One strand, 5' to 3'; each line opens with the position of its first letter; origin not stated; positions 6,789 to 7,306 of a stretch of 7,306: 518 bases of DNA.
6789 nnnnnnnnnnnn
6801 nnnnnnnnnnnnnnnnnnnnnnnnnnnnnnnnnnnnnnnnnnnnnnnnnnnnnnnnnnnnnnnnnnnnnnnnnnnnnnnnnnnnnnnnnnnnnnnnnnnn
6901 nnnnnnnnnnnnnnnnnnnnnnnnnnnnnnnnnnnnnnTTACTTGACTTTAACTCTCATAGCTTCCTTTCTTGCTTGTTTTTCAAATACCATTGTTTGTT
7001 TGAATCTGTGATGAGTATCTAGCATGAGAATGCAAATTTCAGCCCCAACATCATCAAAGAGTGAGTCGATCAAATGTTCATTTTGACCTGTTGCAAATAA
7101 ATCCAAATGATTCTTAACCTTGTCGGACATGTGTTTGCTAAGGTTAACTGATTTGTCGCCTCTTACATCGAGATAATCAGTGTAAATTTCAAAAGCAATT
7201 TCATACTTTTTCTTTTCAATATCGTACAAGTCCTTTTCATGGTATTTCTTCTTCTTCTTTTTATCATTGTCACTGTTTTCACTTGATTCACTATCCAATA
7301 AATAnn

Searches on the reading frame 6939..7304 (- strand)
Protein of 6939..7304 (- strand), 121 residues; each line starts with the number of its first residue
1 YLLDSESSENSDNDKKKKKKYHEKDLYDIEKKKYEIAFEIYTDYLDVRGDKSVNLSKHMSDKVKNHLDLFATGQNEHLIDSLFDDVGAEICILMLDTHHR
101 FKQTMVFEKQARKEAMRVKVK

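Call 4: search_protein_families(library=pfam, proteins=[window:6939-7304:-], max_evalue=1)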
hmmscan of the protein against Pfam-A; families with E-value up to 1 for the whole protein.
window:6939-7304:- (121 aa): 1 family
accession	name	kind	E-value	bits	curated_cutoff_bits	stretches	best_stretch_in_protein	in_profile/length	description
PF00615.24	RGS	-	3.5e-05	24.6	23.9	1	28-109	41-116/117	Regulator of G protein signaling domain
